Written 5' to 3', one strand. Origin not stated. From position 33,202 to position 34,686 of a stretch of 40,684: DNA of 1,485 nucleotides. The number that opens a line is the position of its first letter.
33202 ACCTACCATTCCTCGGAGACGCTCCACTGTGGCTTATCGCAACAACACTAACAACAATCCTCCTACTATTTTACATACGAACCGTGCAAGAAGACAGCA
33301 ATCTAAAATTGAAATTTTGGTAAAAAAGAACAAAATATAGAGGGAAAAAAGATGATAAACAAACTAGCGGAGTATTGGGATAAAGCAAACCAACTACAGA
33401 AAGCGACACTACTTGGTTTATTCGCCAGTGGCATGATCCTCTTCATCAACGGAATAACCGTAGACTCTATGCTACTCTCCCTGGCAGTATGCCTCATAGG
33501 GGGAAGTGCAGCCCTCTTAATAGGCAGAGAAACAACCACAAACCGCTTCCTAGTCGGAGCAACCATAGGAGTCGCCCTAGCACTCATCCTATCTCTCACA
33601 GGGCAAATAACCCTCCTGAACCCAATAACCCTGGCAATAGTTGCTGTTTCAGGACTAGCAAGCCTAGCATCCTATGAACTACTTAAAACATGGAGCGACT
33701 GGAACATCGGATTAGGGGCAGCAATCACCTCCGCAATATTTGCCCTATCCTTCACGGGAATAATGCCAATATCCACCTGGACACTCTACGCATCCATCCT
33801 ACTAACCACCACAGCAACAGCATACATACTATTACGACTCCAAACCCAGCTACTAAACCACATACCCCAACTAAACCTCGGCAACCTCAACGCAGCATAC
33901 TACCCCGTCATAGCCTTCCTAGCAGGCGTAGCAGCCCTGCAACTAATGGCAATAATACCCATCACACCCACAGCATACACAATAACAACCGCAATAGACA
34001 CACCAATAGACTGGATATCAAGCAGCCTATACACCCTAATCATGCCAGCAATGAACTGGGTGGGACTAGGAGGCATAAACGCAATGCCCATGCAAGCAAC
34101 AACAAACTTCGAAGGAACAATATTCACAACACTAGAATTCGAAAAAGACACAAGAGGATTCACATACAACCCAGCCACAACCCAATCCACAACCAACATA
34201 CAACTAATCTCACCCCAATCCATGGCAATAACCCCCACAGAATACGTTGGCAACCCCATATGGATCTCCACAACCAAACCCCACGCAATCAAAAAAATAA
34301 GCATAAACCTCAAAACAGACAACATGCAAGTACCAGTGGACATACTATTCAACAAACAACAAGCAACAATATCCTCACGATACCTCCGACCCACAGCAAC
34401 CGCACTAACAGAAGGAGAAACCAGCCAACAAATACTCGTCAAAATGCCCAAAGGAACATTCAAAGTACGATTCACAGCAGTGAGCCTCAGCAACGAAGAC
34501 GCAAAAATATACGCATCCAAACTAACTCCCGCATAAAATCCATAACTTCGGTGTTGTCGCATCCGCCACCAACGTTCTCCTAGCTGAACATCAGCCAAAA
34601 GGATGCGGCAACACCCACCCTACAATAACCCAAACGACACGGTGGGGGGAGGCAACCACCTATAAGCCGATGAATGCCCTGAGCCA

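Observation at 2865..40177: Kilobase-scale mosaic of G+T-rich and A+C-rich blocks on one coding strand, with synonymous-codon switching inside single genes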

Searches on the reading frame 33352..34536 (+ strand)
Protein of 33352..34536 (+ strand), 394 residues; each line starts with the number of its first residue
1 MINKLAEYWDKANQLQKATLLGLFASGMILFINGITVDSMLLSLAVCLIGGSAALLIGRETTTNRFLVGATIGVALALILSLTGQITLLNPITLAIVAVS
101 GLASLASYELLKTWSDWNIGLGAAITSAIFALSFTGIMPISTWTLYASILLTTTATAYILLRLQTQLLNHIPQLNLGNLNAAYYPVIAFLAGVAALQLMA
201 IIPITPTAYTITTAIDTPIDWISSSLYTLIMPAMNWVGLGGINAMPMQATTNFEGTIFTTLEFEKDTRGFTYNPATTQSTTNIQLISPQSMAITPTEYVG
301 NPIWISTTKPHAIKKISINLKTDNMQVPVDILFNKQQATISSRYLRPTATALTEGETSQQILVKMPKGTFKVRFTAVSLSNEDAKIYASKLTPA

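Call 6: search_protein_families(library=pfam, proteins=[window:33352-34536:+])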
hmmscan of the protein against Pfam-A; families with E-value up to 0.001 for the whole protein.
window:33352-34536:+ (394 aa): 0 families

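Call 8: find_encoding_contigs(protein=window:33352-34536:+, flank=10000, max_places=10)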
Protein window:33352-34536:+ (394 aa): 2 contigs read that carry it; 2 places shown.
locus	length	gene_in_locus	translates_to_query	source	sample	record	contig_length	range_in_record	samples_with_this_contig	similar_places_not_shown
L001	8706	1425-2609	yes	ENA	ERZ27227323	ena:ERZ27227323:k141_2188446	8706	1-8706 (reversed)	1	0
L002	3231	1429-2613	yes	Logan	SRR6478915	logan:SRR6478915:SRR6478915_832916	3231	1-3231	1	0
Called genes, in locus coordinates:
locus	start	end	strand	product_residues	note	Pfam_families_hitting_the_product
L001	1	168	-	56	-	?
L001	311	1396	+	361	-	PF19077:Big_13 (faint)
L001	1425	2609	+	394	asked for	-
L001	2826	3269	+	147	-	PF00708:Acylphosphatase (weak)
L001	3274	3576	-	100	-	-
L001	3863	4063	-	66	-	-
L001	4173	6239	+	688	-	PF08308:PEGA (faint), PF13620:CarboxypepD_reg (faint), PF10670:DUF4198 (faint), PF07550:Shr-like_HID (faint), PF13715:CarbopepD_reg_2 (faint)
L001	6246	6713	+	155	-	-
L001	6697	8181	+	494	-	PF04055:Radical_SAM (faint), PF14890:Intein_splicing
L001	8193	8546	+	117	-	-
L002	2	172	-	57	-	?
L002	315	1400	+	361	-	PF19077:Big_13 (faint)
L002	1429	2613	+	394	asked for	-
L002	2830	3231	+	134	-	?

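Call 21: find_homologous_proteins(query=window:33352-34536:+)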
Query window:33352-34536:+ (394 aa): 1 proteins with E <= 0.001 among 8000 candidates.
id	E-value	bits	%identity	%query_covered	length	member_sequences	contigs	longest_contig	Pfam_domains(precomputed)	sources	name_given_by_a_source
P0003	8.3e-246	833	100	100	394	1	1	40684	-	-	-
